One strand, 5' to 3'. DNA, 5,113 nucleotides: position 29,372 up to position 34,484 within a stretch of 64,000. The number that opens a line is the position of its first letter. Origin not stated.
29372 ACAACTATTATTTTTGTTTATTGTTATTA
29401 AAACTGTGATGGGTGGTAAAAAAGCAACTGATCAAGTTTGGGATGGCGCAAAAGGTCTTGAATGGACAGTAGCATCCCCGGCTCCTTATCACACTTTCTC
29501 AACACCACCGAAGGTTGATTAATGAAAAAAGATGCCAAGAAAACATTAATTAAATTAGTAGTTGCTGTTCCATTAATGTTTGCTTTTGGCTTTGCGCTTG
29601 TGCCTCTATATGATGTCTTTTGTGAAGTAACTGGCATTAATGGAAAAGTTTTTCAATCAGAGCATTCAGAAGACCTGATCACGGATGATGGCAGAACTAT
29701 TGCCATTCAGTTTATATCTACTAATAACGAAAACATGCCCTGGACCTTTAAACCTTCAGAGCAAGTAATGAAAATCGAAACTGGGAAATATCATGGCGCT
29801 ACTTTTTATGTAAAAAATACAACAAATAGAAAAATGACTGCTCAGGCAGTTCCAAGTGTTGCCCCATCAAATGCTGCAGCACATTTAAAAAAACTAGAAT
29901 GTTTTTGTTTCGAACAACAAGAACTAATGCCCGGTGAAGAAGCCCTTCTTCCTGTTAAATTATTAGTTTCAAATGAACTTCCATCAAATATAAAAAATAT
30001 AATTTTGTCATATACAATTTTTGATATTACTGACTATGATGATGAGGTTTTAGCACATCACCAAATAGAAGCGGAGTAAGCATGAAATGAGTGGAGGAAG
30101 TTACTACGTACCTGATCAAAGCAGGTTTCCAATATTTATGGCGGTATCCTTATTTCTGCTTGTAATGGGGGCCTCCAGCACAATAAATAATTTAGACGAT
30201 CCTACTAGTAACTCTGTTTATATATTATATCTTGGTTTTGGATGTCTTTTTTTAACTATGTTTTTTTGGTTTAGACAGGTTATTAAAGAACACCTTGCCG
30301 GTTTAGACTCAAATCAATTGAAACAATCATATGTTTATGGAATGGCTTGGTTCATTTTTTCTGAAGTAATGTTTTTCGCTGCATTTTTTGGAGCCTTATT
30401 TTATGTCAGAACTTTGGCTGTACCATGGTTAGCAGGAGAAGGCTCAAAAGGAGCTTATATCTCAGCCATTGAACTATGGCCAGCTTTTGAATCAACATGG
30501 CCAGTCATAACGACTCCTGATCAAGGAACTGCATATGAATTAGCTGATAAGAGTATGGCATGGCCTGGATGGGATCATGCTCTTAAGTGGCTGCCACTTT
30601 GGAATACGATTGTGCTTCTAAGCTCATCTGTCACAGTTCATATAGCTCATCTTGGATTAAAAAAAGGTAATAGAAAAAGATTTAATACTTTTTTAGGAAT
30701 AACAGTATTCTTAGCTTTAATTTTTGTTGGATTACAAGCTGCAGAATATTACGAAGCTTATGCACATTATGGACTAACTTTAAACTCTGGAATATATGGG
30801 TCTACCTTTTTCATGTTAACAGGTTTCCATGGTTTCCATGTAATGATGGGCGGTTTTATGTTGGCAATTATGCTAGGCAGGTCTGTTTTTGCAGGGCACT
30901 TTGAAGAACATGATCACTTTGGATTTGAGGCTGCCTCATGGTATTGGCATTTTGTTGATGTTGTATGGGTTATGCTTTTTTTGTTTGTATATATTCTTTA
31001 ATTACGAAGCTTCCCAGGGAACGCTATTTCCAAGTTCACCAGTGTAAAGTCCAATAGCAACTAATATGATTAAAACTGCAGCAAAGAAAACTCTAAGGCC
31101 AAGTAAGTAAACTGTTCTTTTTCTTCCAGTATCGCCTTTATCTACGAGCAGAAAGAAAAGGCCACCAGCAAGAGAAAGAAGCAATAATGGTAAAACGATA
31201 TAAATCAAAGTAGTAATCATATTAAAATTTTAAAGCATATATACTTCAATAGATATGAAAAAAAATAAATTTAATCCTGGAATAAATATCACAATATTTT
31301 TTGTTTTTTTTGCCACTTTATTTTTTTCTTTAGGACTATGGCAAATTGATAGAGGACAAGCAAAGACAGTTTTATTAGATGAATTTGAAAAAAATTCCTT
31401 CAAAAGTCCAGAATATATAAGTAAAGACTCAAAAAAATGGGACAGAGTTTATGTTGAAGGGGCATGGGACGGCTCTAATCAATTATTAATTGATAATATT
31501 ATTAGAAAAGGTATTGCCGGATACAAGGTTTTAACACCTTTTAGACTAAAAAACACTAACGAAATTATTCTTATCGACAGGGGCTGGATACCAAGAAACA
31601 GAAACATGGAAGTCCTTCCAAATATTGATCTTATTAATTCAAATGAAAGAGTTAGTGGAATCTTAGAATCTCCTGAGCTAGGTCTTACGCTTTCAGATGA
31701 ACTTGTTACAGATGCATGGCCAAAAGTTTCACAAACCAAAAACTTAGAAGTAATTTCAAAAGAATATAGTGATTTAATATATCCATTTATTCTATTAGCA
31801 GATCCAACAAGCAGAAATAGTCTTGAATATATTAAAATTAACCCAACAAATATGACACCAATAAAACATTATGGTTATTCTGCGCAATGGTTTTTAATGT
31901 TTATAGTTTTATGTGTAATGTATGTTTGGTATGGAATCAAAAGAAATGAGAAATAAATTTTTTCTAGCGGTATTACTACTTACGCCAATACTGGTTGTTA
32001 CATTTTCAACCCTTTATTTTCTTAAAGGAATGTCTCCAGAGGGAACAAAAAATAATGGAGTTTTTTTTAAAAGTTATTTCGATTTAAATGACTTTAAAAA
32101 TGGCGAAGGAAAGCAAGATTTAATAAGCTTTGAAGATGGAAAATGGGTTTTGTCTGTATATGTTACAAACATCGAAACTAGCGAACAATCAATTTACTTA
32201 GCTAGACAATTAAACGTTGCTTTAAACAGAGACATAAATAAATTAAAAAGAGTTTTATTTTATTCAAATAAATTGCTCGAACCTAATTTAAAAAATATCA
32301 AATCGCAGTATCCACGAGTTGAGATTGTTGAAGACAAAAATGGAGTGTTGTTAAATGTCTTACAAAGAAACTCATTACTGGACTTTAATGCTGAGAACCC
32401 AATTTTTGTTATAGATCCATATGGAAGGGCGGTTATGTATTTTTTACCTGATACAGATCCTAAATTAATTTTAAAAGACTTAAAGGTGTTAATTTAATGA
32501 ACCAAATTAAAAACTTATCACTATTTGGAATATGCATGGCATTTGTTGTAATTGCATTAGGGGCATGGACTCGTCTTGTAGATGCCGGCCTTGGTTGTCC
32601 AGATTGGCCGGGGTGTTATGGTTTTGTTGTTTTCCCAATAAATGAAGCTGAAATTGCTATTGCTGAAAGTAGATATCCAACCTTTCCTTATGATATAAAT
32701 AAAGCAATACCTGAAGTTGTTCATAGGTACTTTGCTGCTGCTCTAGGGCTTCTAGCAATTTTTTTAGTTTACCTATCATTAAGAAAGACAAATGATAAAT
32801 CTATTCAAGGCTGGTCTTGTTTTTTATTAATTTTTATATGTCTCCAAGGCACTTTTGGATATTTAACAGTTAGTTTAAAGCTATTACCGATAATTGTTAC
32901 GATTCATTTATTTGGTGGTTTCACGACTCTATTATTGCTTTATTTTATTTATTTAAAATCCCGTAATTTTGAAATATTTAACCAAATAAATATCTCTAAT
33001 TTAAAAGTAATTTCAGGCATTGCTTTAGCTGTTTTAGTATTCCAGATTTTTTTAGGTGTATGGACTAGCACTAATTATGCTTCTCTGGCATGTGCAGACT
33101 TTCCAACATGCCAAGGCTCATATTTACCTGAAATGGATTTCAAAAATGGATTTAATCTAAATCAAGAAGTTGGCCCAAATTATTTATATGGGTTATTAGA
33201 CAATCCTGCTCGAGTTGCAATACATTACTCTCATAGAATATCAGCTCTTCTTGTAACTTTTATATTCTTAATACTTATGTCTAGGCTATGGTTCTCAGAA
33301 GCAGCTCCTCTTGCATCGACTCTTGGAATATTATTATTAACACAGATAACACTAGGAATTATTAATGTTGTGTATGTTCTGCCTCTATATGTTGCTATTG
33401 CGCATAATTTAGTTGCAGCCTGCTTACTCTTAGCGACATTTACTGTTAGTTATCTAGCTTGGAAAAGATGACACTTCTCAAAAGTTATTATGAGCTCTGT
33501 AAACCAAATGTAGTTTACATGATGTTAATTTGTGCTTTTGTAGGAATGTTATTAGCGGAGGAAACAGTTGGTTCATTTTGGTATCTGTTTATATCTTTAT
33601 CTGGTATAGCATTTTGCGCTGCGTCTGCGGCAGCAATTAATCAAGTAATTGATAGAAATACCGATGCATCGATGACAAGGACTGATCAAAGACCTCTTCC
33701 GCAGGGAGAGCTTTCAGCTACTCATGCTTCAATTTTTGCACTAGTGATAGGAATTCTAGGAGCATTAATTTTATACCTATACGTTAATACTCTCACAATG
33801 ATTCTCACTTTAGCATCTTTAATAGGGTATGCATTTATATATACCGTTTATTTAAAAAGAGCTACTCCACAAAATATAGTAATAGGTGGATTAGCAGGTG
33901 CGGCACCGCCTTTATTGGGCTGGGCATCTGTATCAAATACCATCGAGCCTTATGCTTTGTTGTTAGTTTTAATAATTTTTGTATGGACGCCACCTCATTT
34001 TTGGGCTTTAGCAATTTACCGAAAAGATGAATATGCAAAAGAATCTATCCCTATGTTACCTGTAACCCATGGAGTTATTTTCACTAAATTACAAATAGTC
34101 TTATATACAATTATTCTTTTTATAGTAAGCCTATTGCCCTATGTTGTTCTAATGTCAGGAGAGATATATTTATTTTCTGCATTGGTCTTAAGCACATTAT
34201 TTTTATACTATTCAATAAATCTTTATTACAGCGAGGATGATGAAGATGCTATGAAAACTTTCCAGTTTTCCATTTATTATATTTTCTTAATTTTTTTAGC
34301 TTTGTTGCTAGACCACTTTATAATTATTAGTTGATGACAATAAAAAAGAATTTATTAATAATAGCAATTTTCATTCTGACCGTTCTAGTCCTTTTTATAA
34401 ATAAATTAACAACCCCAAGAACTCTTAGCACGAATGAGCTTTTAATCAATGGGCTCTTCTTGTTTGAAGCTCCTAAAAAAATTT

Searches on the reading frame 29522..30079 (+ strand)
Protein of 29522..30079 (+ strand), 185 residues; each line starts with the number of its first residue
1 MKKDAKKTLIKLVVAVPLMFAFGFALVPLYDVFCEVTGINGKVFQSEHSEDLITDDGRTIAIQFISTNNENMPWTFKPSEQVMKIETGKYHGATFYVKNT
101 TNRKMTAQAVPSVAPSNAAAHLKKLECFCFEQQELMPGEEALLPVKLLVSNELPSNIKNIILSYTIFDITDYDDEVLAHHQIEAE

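Call 32: search_protein_families(library=ncbifam, max_evalue=1e-25, proteins=[window:29522-30079:+])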
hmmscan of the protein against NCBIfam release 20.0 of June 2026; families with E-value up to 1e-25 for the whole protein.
window:29522-30079:+ (185 aa): 1 family
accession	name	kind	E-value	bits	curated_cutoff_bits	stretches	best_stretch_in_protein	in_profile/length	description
NF003465.0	PRK05089.1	equivalog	3.6e-62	209.3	162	1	2-178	8-183/189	cytochrome c oxidase assembly protein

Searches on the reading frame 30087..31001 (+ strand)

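Call 32: search_protein_families(library=ncbifam, max_evalue=1e-25, proteins=[window:30087-31001:+])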
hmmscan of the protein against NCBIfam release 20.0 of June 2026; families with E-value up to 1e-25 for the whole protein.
window:30087-31001:+ (304 aa): 1 family
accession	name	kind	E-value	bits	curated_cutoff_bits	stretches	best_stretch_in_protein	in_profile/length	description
NF050119.1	aa3_CtaE_Actin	exception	1.9e-29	103.3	190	1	169-304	55-189/190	aa3-type cytochrome oxidase subunit III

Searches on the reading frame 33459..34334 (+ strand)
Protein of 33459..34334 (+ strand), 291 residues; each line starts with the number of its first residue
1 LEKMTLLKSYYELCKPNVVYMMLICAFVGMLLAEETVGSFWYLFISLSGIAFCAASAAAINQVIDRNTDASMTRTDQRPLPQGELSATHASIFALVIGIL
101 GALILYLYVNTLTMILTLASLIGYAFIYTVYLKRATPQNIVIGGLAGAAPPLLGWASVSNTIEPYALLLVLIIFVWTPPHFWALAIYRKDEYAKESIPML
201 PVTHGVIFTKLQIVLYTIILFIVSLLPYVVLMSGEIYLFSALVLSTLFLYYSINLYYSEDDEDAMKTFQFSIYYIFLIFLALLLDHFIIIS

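Call 32: search_protein_families(library=ncbifam, max_evalue=1e-25, proteins=[window:33459-34334:+])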
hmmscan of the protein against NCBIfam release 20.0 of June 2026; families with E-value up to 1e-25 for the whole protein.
window:33459-34334:+ (291 aa): 3 families
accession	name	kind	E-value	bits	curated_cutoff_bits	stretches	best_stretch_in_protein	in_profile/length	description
TIGR01473.1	cyoE_ctaB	equivalog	1.6e-96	323.4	210.3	1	8-286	1-281/281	heme o synthase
NF003349.0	PRK04375.1-2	equivalog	3.6e-90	302.4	246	1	3-289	21-313/318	heme o synthase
NF003348.0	PRK04375.1-1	equivalog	4.6e-66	223.2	285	1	6-287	2-284/292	heme o synthase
